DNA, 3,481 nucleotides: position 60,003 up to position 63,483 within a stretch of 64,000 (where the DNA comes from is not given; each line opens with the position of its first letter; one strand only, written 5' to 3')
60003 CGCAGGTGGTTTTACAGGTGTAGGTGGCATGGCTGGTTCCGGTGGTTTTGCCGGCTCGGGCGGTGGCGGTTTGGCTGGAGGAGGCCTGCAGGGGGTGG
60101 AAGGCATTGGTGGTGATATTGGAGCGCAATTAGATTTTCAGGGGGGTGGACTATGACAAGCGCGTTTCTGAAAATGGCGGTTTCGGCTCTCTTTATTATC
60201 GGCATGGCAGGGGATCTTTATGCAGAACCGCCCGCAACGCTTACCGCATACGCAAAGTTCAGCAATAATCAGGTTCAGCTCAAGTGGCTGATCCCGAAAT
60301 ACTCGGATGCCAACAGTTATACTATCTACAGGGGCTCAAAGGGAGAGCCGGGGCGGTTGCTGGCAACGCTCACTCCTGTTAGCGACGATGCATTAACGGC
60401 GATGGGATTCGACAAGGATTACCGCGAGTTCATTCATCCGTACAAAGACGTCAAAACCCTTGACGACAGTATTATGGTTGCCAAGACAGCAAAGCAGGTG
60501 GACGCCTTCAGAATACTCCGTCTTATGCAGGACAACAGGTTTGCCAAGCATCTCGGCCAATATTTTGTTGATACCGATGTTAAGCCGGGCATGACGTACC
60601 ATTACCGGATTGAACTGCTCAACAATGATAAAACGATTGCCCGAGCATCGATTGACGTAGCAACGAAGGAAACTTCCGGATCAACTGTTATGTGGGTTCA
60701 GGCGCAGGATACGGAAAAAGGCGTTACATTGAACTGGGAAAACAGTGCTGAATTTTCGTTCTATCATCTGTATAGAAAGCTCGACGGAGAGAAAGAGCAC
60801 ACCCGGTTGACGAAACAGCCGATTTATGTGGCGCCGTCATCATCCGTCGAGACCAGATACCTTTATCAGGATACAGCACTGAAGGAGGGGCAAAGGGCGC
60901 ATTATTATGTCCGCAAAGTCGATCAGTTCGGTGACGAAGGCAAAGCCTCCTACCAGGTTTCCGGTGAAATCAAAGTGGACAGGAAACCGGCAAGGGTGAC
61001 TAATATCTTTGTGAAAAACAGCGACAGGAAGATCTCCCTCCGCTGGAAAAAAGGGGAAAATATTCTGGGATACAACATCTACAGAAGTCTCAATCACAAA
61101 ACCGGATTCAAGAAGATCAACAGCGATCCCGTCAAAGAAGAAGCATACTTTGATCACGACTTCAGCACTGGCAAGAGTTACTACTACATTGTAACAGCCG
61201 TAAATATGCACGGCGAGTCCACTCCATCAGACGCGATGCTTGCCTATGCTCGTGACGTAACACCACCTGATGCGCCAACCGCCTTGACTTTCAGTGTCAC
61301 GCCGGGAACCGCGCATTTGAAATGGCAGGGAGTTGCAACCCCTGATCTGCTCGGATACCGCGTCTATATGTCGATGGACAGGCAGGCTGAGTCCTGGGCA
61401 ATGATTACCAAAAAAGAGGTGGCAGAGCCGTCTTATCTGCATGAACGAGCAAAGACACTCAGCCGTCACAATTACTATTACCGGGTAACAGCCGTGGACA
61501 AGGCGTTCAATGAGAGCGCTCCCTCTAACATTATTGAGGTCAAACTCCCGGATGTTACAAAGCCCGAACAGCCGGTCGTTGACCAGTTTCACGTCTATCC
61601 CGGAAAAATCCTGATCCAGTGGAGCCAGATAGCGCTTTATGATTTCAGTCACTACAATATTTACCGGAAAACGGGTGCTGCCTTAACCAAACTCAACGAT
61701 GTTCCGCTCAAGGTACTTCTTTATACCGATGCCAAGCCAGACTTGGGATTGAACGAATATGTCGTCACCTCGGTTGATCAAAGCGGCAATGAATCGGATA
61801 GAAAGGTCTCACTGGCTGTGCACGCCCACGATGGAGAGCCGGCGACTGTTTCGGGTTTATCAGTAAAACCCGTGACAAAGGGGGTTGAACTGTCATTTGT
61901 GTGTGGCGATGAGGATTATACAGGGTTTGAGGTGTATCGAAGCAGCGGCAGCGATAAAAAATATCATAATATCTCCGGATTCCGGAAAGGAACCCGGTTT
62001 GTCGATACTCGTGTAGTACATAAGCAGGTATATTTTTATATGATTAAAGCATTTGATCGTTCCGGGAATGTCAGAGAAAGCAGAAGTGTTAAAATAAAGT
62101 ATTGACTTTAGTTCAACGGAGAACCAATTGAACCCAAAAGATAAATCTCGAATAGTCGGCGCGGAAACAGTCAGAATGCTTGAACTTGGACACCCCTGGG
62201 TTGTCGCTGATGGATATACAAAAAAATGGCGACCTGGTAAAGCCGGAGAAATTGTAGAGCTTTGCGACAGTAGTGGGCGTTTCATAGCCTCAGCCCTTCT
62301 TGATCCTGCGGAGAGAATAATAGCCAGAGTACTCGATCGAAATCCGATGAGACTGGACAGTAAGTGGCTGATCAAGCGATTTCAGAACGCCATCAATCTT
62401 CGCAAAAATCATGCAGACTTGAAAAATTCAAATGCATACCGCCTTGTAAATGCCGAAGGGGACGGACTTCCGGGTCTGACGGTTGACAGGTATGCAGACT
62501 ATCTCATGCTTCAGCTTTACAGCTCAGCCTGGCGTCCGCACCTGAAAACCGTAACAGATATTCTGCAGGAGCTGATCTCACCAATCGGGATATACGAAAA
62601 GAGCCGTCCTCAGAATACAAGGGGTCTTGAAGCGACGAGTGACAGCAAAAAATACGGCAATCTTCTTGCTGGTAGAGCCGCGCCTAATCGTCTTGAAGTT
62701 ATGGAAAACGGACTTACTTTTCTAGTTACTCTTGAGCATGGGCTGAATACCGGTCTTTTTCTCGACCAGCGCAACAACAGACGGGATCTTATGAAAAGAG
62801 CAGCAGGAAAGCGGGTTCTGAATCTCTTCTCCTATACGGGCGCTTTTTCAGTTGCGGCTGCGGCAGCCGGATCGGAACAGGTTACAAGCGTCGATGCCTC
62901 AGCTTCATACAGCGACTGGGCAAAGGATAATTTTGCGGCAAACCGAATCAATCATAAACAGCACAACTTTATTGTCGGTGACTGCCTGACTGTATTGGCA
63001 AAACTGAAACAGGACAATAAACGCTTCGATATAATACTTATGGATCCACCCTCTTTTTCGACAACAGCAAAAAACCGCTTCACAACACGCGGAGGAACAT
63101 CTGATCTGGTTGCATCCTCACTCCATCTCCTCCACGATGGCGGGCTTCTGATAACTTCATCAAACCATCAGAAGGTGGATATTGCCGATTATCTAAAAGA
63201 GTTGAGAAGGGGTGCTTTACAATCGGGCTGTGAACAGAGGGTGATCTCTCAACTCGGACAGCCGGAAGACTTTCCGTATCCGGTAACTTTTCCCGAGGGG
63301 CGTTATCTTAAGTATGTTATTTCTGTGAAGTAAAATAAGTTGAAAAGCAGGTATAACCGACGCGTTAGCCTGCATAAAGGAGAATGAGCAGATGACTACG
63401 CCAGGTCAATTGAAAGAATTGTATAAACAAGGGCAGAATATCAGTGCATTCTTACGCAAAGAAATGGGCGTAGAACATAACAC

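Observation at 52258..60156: Architecture of the giant protein: Asp-box domain, about 150-aa module array, globular Gly/aromatic-rich core, two Ig-like domains, Gly-rich tail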

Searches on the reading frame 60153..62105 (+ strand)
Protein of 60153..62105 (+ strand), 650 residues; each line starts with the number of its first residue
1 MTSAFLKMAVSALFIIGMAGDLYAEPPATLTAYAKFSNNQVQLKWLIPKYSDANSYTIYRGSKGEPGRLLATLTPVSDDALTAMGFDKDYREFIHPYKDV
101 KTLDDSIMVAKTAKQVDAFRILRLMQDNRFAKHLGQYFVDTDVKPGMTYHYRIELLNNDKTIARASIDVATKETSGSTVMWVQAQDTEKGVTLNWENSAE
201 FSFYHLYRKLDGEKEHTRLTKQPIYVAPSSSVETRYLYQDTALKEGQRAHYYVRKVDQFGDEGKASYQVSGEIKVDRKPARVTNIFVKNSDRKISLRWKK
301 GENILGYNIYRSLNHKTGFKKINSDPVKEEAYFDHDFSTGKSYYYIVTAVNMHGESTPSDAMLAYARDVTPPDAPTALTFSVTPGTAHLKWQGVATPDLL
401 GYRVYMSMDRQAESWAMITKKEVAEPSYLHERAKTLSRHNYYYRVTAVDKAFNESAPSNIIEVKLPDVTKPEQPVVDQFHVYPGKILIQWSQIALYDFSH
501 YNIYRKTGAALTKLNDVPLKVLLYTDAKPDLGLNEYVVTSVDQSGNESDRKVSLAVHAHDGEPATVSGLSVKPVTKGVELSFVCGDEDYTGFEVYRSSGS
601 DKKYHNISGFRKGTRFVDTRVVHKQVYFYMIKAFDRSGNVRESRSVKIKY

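Call 6: search_protein_families(library=pfam, proteins=[window:60153-62105:+], max_evalue=0.01)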
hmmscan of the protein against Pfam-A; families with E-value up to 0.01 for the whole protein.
window:60153-62105:+ (650 aa): 5 families
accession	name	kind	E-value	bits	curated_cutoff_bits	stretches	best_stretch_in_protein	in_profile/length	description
PF00041.27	fn3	-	3e-13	50.2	25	1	287-360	9-79/84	Fibronectin type III domain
PF21910.2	GH85_C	-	1.1e-05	26.2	27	0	190-220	18-49/95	GH85 endohexosaminidases, C-terminal domain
PF18370.7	RGI_lyase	-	0.0016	19.2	27.8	0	303-354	31-76/86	Rhamnogalacturonan I lyases beta-sheet domain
PF25059.1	FN3_DSCAM-DSCAML_C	-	0.0045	17.7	39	0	136-179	45-87/89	DSCAM/DSCAML C-terminal Fn3-like domain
PF25788.1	Ig_Rha78A_N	-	0.0049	17.5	27.4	0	402-461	38-97/105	Rha78A-like, N-terminal immunoglobulin domain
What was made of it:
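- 60153..62105 (+): g5: secreted 650-aa fn3-array protein. Its start codon overlaps the giant's stop codon (4-nt overlap). Pfam fn3 (call 6).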

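Call 10: search_protein_families(library=ncbifam, proteins=[window:60153-62105:+], max_evalue=0.1)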
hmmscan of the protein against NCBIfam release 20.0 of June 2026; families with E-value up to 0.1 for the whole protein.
window:60153-62105:+ (650 aa): 1 family
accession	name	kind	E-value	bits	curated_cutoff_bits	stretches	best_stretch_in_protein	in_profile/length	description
NF041611.1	exoglucan_CbhB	equivalog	2.4e-11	42.5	1950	3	367-643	701-878/997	exoglucanase CbhB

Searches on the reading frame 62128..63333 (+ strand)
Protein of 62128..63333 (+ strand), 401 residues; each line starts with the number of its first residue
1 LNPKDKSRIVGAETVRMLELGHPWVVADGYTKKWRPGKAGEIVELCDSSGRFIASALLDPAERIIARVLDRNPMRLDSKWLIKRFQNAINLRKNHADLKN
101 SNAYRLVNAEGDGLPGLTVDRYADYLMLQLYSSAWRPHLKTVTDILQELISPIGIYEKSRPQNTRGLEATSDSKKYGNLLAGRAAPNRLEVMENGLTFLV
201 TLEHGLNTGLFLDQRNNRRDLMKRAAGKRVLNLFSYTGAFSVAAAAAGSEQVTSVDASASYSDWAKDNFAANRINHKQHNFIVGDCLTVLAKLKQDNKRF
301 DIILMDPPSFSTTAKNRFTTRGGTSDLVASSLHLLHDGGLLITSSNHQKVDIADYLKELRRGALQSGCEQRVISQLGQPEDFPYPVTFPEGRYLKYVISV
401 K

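Call 6: search_protein_families(library=pfam, proteins=[window:62128-63333:+], max_evalue=0.01)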
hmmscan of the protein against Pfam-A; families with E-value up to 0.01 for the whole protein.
window:62128-63333:+ (401 aa): 9 families
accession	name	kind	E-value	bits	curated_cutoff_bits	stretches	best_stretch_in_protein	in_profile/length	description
PF10672.15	Methyltrans_SAM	-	2.4e-27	96.4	27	1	114-363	14-256/286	S-adenosylmethionine-dependent methyltransferase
PF17785.7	PUA_3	-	1.7e-10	41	22.6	1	13-71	6-64/64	PUA-like domain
PF03602.21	Cons_hypoth95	-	3.2e-09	37.2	24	1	223-310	38-124/182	Conserved hypothetical protein 95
PF05175.20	MTS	-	3.6e-06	27.2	23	1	223-349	28-145/170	Methyltransferase small domain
PF01596.23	Methyltransf_3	-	1.2e-05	25.1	22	1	221-306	39-127/204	O-methyltransferase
PF13649.12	Methyltransf_25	-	6.4e-05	24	27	1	230-305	1-70/97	Methyltransferase domain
PF02475.24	TRM5-TYW2_MTfase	-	0.00047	20.6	28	1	215-308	24-113/164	TRM5/TYW2 methyltransferase domain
PF09445.16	Methyltransf_15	-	0.00054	20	22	1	228-308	2-80/165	RNA cap guanine-N2 methyltransferase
PF01564.23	Spermine_synth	-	0.0085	16.1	22.9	0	251-350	44-137/186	Spermine/spermidine synthase domain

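Call 113: search_protein_families(library=pfam, proteins=[window:62128-63333:+], max_evalue=0.00001)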
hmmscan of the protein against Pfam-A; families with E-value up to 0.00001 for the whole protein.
window:62128-63333:+ (401 aa): 4 families
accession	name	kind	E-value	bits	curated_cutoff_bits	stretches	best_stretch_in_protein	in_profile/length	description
PF10672.15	Methyltrans_SAM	-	2.4e-27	96.4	27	1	114-363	14-256/286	S-adenosylmethionine-dependent methyltransferase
PF17785.7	PUA_3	-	1.7e-10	41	22.6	1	13-71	6-64/64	PUA-like domain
PF03602.21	Cons_hypoth95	-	3.2e-09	37.2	24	1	223-310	38-124/182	Conserved hypothetical protein 95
PF05175.20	MTS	-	3.6e-06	27.2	23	1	223-349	28-145/170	Methyltransferase small domain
